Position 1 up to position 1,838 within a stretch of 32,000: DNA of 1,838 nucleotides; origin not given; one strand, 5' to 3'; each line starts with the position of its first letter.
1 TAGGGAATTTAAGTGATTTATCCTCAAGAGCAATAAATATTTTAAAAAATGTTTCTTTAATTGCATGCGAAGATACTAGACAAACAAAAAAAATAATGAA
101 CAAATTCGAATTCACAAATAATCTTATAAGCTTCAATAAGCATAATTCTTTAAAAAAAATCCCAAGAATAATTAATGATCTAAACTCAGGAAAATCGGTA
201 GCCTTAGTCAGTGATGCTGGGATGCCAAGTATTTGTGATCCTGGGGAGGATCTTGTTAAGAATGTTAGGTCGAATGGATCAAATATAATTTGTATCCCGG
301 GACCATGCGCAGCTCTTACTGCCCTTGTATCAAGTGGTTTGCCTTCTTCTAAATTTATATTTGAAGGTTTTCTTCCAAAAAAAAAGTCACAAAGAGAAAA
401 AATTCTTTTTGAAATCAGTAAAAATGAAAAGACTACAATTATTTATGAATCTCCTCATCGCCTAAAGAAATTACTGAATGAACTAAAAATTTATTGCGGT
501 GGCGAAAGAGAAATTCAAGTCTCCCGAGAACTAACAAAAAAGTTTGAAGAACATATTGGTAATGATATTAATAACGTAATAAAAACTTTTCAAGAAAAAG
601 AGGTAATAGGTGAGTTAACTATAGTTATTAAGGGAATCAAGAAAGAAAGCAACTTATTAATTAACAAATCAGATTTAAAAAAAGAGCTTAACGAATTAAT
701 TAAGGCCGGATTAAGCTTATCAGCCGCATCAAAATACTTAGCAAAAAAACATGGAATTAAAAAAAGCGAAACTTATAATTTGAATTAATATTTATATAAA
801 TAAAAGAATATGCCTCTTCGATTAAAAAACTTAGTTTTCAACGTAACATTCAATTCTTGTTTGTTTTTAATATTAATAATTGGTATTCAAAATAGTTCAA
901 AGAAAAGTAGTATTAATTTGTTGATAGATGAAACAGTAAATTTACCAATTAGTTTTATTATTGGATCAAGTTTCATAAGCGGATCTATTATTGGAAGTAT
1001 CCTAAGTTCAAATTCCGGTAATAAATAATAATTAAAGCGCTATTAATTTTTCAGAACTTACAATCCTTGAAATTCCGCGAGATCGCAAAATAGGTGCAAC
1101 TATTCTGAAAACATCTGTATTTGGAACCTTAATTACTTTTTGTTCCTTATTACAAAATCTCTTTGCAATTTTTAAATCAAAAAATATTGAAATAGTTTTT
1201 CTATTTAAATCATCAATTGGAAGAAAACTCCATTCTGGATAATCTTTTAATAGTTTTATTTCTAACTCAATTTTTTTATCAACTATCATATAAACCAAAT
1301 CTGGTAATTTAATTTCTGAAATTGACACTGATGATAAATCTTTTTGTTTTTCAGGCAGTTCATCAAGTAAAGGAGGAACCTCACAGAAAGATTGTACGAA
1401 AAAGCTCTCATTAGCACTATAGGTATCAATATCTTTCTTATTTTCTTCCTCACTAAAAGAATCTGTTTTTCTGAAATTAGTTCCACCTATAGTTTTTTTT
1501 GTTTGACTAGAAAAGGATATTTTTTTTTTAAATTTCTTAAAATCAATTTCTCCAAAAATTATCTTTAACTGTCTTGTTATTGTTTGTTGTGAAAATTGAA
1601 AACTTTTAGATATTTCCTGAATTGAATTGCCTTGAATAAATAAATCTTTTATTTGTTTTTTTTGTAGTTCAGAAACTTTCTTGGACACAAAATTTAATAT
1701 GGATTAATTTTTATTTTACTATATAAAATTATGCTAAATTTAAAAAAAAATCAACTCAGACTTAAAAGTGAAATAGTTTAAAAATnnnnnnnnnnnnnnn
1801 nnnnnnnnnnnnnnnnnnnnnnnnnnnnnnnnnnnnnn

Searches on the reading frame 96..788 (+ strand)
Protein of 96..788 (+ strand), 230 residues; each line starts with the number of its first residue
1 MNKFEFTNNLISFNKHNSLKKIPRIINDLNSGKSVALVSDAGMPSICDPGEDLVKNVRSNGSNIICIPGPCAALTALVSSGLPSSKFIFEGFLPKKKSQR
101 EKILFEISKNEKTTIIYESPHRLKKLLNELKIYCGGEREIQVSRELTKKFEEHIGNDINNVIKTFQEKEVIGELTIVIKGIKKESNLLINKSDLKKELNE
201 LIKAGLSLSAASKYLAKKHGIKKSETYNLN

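Call 7: search_protein_families(library=pfam, proteins=[window:96-788:+])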
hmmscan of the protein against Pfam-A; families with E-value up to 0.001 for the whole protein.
window:96-788:+ (230 aa): 1 family
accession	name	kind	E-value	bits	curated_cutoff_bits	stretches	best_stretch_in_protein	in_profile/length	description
PF00590.25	TP_methylase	-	2.1e-15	57.7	27.8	1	24-154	70-204/212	Tetrapyrrole (Corrin/Porphyrin) Methylases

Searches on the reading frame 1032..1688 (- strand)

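Call 7: search_protein_families(library=pfam, proteins=[window:1032-1688:-])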
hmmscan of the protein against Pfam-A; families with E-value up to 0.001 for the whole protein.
window:1032-1688:- (218 aa): 1 family
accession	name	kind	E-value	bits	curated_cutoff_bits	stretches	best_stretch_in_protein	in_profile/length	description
PF13936.12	HTH_38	-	0.00051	20.2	27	0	6-42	6-42/44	Helix-turn-helix domain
